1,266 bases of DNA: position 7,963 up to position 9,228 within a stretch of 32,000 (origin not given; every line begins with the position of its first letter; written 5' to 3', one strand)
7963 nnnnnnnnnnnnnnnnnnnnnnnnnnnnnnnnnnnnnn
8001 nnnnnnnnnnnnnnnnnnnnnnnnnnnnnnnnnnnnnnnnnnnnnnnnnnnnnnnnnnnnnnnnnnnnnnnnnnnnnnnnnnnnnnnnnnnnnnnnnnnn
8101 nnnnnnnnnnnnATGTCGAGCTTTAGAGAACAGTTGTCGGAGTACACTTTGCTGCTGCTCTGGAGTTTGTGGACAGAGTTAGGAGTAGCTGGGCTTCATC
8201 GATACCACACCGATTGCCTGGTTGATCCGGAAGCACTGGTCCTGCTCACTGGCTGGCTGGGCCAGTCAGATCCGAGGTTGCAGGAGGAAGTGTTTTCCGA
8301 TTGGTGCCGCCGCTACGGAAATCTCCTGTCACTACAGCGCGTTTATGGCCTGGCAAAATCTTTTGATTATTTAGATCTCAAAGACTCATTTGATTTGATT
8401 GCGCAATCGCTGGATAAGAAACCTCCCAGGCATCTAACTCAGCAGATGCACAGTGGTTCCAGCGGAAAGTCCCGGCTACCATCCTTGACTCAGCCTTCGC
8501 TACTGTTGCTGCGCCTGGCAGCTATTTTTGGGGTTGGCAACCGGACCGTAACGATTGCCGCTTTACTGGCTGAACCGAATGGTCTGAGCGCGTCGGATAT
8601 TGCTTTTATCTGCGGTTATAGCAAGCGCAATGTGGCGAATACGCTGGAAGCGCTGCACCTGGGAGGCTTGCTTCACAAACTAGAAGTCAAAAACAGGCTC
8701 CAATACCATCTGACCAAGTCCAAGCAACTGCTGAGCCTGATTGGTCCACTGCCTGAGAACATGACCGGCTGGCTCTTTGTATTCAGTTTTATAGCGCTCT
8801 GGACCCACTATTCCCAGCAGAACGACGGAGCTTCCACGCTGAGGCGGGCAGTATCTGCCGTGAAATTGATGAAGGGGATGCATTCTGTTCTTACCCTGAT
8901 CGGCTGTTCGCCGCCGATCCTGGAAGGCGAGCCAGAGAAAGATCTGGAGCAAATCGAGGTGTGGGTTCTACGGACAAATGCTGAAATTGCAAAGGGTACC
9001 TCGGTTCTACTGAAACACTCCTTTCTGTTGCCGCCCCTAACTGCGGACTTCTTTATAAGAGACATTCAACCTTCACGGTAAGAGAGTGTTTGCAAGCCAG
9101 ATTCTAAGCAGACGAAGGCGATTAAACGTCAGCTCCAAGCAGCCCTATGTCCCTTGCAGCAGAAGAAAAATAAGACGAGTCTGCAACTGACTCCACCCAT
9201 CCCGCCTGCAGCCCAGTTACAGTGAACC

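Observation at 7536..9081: Overlapping NTase + winged-helix gene pair resembling an AbiE/TA-type module but with reversed order and an oversized wHTH partner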

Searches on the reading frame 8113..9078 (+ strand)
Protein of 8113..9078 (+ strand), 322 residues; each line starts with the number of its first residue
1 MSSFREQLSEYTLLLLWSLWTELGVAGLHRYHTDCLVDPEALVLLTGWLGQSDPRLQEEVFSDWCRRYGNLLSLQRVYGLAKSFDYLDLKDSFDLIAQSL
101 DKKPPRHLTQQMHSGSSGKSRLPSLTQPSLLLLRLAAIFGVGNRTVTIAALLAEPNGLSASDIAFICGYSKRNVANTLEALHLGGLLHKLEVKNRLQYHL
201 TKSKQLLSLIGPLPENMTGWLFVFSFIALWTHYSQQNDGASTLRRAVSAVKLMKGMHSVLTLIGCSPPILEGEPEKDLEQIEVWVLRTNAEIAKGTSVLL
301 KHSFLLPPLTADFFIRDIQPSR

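Call 3: search_protein_families(library=pfam, proteins=[window:8113-9078:+], max_evalue=1)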
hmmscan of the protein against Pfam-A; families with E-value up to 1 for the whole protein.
window:8113-9078:+ (322 aa): 5 families
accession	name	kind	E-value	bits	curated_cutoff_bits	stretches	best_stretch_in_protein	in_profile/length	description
PF12802.13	MarR_2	-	0.005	17.4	27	1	148-189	11-52/61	MarR family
PF12840.13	HTH_20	-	0.013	15.9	27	1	151-188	12-49/51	Helix-turn-helix domain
PF00196.25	GerE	-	0.049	13.7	23.5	1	156-197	16-52/57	Bacterial regulatory proteins, luxR family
PF13551.12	HTH_29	-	0.18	12.4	28.1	1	148-187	2-45/64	Winged helix-turn helix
PF21476.4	PF0610-like_N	-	0.2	12.3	33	1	148-180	6-37/50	PF0610-like, N-terminal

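Call 4: search_protein_families(library=padloc, proteins=[window:8113-9078:+], max_evalue=1)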
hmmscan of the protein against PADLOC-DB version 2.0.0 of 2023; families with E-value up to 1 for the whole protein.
window:8113-9078:+ (322 aa): 1 family
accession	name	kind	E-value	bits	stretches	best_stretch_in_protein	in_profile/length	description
PDLC01850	CARF3--CARF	-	0.047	11.6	1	137-190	139-192/209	-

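Call 5: search_protein_families(library=ncbifam, proteins=[window:8113-9078:+], max_evalue=1)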
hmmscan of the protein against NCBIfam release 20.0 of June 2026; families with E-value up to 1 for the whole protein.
window:8113-9078:+ (322 aa): 1 family
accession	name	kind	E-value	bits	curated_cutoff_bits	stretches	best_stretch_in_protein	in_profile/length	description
NF033788.1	HTH_metalloreg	subfamily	0.042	13.6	55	1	146-202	14-70/77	metalloregulator ArsR/SmtB family transcription factor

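Call 8: find_homologous_proteins(query=window:8113-9078:+, max_evalue=0.001)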
Query window:8113-9078:+ (322 aa): 32 proteins with E <= 0.001 among 7172 candidates.
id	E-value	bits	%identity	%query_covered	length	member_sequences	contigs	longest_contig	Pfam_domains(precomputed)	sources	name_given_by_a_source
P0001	1.7e-212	723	100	100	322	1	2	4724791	-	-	-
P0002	1.9e-113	397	60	96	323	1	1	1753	-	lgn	-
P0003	1.8e-111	391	58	96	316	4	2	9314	-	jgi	jgi:hypothetical protein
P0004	5.9e-111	389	58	95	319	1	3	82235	-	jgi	jgi:hypothetical protein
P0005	7.4e-111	389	58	97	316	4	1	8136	-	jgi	jgi:hypothetical protein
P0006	5.7e-107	376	56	96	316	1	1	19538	-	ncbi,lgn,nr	ncbi:MAG: hypothetical protein H7Y37_03115 [Anaerolineae bacterium]|nr:hypothetical protein [Gloeoba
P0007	5.7e-102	359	55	96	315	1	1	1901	-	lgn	-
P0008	4.5e-96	340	53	98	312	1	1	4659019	-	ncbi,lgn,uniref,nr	ncbi:hypothetical protein [Gloeobacter violaceus]|uniref:Gll2950 protein n=1 Tax=Gloeobacter violace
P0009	2.4e-93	331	53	97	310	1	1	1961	-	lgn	-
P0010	1.7e-41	161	34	92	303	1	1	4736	-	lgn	-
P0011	9.9e-39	152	36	82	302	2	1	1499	-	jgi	jgi:DNA-binding transcriptional ArsR family regulator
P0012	9.0e-36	142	40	70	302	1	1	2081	-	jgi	jgi:hypothetical protein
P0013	6.6e-33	133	33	81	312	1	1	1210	-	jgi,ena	-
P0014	6.0e-31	126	35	86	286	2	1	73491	-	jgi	jgi:DNA-binding transcriptional ArsR family regulator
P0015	9.5e-31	126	34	83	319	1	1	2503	-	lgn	-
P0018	1.1e-24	106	29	90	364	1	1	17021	-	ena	-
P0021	1.1e-20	92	30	88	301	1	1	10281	-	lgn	-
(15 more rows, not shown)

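Call 12: search_solved_structures(query=window:8113-9078:+, max_evalue=10, show_alignments=1)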
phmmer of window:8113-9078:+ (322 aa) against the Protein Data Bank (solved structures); distinct sequences matched with E-value up to 10: 2.
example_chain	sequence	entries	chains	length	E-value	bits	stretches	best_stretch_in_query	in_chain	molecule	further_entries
3i71_A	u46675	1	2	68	0.24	14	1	148-201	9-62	Ethanolamine utilization protein eutK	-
8wrf_A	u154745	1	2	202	1.5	11.4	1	250-288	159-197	Probable transcriptional regulator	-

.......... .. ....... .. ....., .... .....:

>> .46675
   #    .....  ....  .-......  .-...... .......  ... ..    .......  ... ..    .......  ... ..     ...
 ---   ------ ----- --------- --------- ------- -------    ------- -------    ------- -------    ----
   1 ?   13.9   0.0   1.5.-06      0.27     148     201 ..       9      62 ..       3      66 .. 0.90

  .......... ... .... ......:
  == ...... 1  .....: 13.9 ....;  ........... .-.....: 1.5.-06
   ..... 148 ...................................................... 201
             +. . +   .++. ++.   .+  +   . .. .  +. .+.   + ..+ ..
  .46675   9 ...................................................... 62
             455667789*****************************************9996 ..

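Call 13: find_encoding_contigs(protein=P0014, flank=5000, max_places=3)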
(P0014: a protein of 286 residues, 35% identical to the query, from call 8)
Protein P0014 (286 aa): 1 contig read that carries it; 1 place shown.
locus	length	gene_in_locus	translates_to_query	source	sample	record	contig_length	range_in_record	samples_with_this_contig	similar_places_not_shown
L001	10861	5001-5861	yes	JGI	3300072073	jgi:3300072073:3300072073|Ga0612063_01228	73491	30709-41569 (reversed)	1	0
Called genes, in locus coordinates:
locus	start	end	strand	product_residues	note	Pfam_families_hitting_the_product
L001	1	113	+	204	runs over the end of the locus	PF06130:PTAC, PF01568:Molydop_binding (faint)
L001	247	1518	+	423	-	PF02412:TSP_3 (faint)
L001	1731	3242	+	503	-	PF00575:S1, PF23459:S1_RRP5 (weak), PF24685:OB_RRP5_4th (faint), PF21710:Spt6_S1 (weak), PF00575:S1, PF23459:S1_RRP5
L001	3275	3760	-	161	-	PF00300:His_Phos_1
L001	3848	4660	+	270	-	PF01149:Fapy_DNA_glyco, PF06831:H2TH, PF06827:zf-FPG_IleRS (weak)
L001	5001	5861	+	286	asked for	-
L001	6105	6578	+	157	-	-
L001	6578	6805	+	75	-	-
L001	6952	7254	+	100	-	PF02604:PhdYeFM_antitox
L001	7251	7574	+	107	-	PF05016:ParE_toxin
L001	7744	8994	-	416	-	PF00155:Aminotran_1_2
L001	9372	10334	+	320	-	PF00698:Acyl_transf_1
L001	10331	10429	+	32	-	-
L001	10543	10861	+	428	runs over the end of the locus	PF00109:ketoacyl-synt, PF02801:Ketoacyl-synt_C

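Call 14: find_encoding_contigs(protein=P0018, flank=5000, max_places=3)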
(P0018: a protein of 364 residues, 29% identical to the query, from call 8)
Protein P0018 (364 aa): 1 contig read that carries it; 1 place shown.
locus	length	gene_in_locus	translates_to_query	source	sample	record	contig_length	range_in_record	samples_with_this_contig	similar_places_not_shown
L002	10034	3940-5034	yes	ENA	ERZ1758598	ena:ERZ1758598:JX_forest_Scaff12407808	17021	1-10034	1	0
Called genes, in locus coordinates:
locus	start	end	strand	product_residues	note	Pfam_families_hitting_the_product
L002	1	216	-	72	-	?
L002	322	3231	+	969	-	PF03699:UPF0182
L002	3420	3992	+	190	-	PF19502:DUF6036 (weak), PF08843:AbiEii (faint)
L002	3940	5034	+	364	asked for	-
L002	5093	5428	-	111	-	-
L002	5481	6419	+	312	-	-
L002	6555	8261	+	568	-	PF01844:HNH (weak)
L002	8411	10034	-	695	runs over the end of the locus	PF07719:TPR_2 (faint), PF13181:TPR_8 (faint), PF13414:TPR_11 (faint), PF13428:TPR_14 (faint), PF13431:TPR_17 (faint), PF13432:TPR_16 (faint), PF14559:TPR_19, PF20225:DUF6584 (faint), +4 more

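Call 15: find_encoding_contigs(protein=P0021, flank=5000, max_places=3)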
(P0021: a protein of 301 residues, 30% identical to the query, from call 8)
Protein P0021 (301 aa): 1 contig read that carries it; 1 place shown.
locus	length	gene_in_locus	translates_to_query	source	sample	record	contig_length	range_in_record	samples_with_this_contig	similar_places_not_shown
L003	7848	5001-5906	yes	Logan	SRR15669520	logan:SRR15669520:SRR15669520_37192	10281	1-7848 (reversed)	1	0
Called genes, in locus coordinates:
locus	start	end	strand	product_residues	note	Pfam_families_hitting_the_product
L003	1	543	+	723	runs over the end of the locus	-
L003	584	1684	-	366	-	PF00144:Beta-lactamase, PF13354:Beta-lactamase2 (weak)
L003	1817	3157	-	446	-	PF01847:VHL (faint)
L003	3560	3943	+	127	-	PF04828:GFA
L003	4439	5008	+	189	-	PF08843:AbiEii (faint)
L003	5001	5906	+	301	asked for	-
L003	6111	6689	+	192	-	PF13338:AbiEi_4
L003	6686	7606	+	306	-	PF08843:AbiEii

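Call 28: predict_structure(alignment_id=A1)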
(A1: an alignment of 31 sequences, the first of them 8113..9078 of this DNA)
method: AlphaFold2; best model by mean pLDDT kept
length: 322 residues; sequences in the alignment: 31
mean_pLDDT: 92.5   pTM: 0.90
mean pLDDT of the five models: 92.5, 91.5, 91.2, 91.1, 91.0
residues with pLDDT >= 90: 270; 70-90: 30; 50-70: 22; < 50: 0
segments of 3 or more residues with pLDDT < 50: none
pLDDT, mean of each block of 10 residues (from residue 1): 94 98 95 98 96 95 94 95 86 89 64 73 97 97 96 96 94 97 97 97 96 97 96 95 97 95 95 97 98 97 91 63 61
secondary structure, 60 per line:
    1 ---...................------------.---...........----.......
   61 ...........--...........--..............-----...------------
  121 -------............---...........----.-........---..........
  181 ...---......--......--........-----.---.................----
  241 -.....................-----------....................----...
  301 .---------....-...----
elements in order: H4-22 H39-49 H54-71 H74-84 H87-100 H128-139 H143-153 H160-167 H171-183 E187-192 E195-200 H203-210 H220-236 H242-262 H274-293 H298-301 H311-314

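Call 32: fold_search(model_id=the predicted structure, library=pdb)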
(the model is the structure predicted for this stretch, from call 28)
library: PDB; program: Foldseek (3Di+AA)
matches with E <= 10: 1260; with E <= 0.001: 0
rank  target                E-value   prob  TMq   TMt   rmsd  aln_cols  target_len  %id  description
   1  3fm5_C                3.6e-02  1.00  0.21  0.44   9.5       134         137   11  X-ray crystal structure of transcriptional regulator (MarR family) from Rhodococcus sp. RHA1 (released 2009-02-03)
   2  6uvu_A                3.8e-02  1.00  0.19  0.49   5.0        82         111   22  Crystal structure of the AntR antimony-specific transcriptional repressor (released 2020-11-04)
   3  6pco_B                4.0e-02  1.00  0.20  0.45  10.9       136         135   18  Mechanism for regulation of DNA binding of Bordetella bronchiseptica BpsR by 6-hydroxynicotinic acid (released 2019-11-06)
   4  7wze_A                4.2e-02  1.00  0.20  0.38  10.9       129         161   16  Structure of Transcriptional regulator from Bacillus subtilis (strain 168) (released 2022-04-20)
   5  1u2w_B                4.4e-02  1.00  0.20  0.54   4.5        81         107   21  Crystal Structure of the Staphylococcus aureus pI258 CadC (released 2005-07-12)
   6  4k2e_B                4.4e-02  1.00  0.19  0.58   7.3        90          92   21  HlyU from Vibrio cholerae N16961 (released 2014-04-30)
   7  3q5f_A                5.0e-02  1.00  0.21  0.45  10.7       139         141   18  Crystal structure of the Salmonella transcriptional regulator SlyA in complex with DNA (released 2011-05-04)
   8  3q5f_B                5.0e-02  1.00  0.21  0.45  10.7       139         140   18  Crystal structure of the Salmonella transcriptional regulator SlyA in complex with DNA (released 2011-05-04)
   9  3cuo_D                5.3e-02  1.00  0.19  0.59   4.2        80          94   19  Crystal structure of the predicted DNA-binding transcriptional regulator from E. coli (released 2008-06-17)
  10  4l9t_B                5.3e-02  1.00  0.22  0.48  11.1       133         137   19  Crystal structure of MepR F27L mutant from multidrug resistant S. aureus clinical isolate (released 2013-09-11)
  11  6pcp_B                5.3e-02  1.00  0.21  0.46   9.9       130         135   16  Mechanism for regulation of DNA binding of Bordetella bronchiseptica BpsR by 6-hydroxynicotinic acid (released 2019-11-06)
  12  9ff4_A                5.3e-02  0.99  0.22  0.37  14.3       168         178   17  The structure of G.kaustophilus T-1 ScoC-17bp dsDNA complex (released 2025-06-04)
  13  6j05_A                5.5e-02  1.00  0.20  0.57   4.9        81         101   17  Structures of two ArsR As(III)-responsive repressors: implications for the mechanism of derepression (released 2019-07-03)
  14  3eco_A                5.5e-02  1.00  0.22  0.49  10.8       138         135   16  Crystal structure of MepR, a transcription regulator of the Staphylococcus aureus multidrug efflux pump MepA (released 2009-02-10)
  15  5aip_A                5.5e-02  1.00  0.21  0.44   9.7       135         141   17  Crystal structure of NadR in complex with 4-hydroxyphenylacetate (released 2016-03-02)
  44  2oqg_C                9.6e-02  1.00  0.19  0.50   5.7        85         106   24  ArsR-like Transcriptional Regulator from Rhodococcus sp. RHA1 (released 2007-03-06)
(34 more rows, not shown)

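Call 35: search_protein_families(library=pfam, alignment_id=A1, max_evalue=0.01)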
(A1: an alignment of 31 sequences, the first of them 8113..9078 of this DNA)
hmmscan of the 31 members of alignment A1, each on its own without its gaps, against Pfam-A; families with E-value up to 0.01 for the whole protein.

A. member 1, window:8113-9078:+ (322 aa): 1 family
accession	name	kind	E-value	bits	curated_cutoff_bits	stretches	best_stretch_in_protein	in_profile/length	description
PF12802.13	MarR_2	-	0.005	17.4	27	1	148-189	11-52/61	MarR family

B. families by the number of members that match (of 31 scanned): 8 families
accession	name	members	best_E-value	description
PF12802.13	MarR_2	13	1e-05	MarR family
PF25213.1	HVO_A0261_N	2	0.00084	HVO_A0261 N-terminal domain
PF21790.3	OGG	1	0.0005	Putative 8-oxoguanine DNA glycosylase OGG-like protein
PF12840.13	HTH_20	1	0.00066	Helix-turn-helix domain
PF25212.1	HVO_A0114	1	0.007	HVO_A0114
PF00392.27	GntR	1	0.0096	Bacterial regulatory proteins, gntR family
PF08100.18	Dimerisation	1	0.0098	O-methyltransferase dimerisation domain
PF01978.25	TrmB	1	0.0098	Sugar-specific transcriptional regulator TrmB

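Call 36: search_solved_structures(query=A1, max_evalue=10, show_alignments=2)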
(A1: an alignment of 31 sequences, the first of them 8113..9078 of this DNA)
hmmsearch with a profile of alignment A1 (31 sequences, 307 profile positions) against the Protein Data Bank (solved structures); distinct sequences matched with E-value up to 10: 44.
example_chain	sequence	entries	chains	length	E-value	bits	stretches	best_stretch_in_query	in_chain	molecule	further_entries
2oqg_A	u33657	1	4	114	7.2e-06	28.9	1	159-238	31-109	Possible transcriptional regulator, ArsR family protein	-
3i71_A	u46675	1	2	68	0.00021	24.1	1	149-208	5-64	Ethanolamine utilization protein eutK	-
1r22_A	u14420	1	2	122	0.00022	24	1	159-210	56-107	Transcriptional repressor smtB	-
6uvu_A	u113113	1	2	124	0.00076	22.2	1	156-209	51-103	ArsR family transcriptional regulator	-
1r1t_A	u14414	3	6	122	0.0012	21.5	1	159-210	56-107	Transcriptional repressor smtB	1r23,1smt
6j05_A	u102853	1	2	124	0.0026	20.5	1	127-215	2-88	Transcriptional regulator ArsR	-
2jsc_A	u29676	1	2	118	0.0047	19.6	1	166-215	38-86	Transcriptional regulator Rv1994c/MT2050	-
3pqj_A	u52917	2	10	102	0.011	18.4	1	159-213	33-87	Biofilm growth-associated repressor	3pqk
7p6f_AAA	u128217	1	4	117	0.013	18.2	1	159-216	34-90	Transcriptional regulator SrnR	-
4ggg_A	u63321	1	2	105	0.018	17.7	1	161-213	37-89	Repressor protein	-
8c7t_A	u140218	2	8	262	0.022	17.4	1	156-203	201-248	GTP-sensing transcriptional pleiotropic repressor CodY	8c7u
3r4k_A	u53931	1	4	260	0.029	17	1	143-208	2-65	Transcriptional regulator, IclR family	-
3jth_A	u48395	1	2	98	0.041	16.5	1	152-215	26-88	Transcription activator HlyU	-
13ct_A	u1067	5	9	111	0.041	16.5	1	160-213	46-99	Transcriptional regulator, ArsR family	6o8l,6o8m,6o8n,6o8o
6o8k_A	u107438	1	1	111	0.042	16.5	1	160-213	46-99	Transcriptional regulator, ArsR family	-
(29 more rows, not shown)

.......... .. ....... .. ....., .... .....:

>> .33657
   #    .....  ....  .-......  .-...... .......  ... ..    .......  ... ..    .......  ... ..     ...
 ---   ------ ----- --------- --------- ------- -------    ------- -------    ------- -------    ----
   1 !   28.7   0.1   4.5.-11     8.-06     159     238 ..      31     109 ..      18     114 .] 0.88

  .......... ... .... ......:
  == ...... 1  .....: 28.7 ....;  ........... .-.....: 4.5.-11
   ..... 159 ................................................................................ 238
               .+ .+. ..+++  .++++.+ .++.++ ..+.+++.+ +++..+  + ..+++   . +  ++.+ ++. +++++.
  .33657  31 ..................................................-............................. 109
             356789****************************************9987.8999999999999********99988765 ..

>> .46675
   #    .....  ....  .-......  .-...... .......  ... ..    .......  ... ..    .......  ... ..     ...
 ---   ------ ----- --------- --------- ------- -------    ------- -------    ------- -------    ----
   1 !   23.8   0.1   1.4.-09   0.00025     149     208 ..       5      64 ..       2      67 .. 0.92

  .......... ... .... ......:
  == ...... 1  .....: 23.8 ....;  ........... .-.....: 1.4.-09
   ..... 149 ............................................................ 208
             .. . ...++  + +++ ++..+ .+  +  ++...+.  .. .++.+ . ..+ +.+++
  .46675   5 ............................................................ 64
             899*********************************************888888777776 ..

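Call 38: find_homologous_proteins(query=A1, max_evalue=0.001)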
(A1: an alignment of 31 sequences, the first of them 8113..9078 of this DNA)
Query A1 (31 sequences) (322 aa, profile of the alignment): 212 proteins with E <= 0.001 among 8000 candidates; the best 120 are listed.
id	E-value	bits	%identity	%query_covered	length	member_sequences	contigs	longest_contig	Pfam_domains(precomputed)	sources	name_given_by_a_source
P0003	3.6e-111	390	58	96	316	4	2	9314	-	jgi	jgi:hypothetical protein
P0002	2.7e-110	387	60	96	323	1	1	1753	-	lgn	-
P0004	2.0e-109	384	58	95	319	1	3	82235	-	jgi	jgi:hypothetical protein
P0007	2.1e-109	384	55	96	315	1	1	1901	-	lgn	-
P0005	3.2e-108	380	58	97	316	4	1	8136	-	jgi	jgi:hypothetical protein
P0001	2.6e-102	360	100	100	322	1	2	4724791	-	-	-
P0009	3.3e-100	354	53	97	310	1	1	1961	-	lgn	-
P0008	8.5e-98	346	53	98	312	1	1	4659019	-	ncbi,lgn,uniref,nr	ncbi:hypothetical protein [Gloeobacter violaceus]|uniref:Gll2950 protein n=1 Tax=Gloeobacter violace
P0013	2.5e-96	341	33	81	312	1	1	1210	-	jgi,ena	-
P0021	3.6e-90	321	30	88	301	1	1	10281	-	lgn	-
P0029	6.0e-85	303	27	72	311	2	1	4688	-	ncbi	-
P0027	1.8e-83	299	31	69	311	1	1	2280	PF12802.14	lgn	-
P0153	2.0e-82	295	29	74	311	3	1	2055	PF12802.14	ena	-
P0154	3.2e-82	294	29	71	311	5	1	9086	PF12802.14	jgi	jgi:hypothetical protein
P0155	3.5e-81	291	27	70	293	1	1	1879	-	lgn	-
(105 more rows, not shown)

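Call 40: find_encoding_contigs(protein=P0008, flank=10000, max_places=2)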
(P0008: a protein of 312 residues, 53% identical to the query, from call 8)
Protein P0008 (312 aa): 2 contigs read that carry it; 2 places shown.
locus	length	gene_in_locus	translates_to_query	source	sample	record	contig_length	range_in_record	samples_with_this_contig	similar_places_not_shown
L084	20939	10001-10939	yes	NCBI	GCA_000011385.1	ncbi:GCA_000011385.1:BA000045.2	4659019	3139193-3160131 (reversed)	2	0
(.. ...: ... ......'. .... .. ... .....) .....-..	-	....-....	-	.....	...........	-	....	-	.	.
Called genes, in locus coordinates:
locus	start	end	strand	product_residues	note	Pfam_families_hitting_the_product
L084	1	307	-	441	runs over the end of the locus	-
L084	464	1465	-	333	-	-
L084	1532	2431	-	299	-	-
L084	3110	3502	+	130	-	PF11535:Calci_bind_CcbP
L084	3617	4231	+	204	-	PF07929:PRiA4_ORF3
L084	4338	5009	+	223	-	PF05685:Uma2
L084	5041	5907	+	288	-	-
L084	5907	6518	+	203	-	PF04255:DUF433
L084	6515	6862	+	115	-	PF18480:DUF5615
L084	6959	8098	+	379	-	PF22560:GMT-wHTH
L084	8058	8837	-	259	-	PF07505:DUF5131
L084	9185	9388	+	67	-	-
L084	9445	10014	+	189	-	PF19502:DUF6036 (faint)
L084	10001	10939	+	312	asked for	-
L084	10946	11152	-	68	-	PF06628:Catalase-rel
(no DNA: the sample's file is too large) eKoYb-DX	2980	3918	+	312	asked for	-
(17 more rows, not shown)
